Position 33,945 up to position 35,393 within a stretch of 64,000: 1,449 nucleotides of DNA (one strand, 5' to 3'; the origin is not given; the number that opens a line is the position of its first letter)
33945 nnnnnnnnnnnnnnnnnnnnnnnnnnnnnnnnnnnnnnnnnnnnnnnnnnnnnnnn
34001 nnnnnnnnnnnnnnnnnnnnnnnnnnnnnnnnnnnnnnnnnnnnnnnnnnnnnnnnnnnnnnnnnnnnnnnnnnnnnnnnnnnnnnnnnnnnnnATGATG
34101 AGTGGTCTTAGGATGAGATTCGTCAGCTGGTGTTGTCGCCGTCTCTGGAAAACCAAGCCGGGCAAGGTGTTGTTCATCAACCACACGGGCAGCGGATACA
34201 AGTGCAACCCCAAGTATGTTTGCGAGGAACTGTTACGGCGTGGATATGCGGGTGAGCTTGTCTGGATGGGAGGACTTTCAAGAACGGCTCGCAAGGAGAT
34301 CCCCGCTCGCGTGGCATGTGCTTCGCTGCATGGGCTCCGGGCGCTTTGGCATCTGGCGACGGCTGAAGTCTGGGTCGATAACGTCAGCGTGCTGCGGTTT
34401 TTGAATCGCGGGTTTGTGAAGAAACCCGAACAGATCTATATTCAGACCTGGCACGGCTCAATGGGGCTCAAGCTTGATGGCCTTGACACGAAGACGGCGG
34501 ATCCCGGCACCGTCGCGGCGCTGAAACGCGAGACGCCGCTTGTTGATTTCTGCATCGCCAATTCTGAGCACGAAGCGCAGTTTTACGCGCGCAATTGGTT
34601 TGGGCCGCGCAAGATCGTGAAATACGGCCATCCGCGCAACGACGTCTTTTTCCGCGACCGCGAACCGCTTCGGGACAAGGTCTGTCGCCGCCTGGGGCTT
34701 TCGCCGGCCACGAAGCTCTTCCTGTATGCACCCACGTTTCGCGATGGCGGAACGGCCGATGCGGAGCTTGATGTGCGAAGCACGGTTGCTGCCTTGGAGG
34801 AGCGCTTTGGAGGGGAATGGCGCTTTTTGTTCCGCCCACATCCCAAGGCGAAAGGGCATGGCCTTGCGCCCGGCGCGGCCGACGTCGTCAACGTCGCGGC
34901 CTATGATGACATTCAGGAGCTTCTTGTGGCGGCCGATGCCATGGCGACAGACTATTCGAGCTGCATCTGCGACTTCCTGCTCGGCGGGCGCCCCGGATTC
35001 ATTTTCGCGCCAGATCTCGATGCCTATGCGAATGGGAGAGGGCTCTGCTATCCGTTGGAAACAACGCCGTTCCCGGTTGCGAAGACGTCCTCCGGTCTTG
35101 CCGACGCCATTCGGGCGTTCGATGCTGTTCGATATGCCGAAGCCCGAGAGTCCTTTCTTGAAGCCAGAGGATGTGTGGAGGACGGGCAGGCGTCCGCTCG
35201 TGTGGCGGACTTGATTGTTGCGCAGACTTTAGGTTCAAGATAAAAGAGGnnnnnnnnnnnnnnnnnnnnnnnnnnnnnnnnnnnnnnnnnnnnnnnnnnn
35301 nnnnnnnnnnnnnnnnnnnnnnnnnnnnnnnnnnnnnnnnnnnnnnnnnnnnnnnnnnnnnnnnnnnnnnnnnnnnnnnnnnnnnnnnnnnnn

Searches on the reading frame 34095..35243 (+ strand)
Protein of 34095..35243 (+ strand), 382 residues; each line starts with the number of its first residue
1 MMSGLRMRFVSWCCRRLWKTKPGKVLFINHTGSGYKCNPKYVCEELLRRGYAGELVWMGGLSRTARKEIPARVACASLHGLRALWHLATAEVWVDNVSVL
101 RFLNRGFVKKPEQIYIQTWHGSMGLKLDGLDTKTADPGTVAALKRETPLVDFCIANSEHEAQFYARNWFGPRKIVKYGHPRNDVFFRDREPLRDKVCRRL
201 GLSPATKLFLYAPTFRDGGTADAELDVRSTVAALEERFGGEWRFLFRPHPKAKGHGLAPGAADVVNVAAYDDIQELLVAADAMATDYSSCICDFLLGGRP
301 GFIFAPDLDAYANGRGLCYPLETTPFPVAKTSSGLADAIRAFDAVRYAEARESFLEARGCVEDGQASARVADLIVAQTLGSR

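Call 84: search_protein_families(library=pfam, proteins=[window:34095-35243:+], max_evalue=0.00001)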
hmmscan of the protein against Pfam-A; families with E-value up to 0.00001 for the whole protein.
window:34095-35243:+ (382 aa): 1 family
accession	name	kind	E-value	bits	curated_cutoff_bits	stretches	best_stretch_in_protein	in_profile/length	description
PF04464.20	Glyphos_transf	-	3.3e-64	217.6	22.1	1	20-375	11-366/367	CDP-Glycerol:Poly(glycerophosphate) glycerophosphotransferase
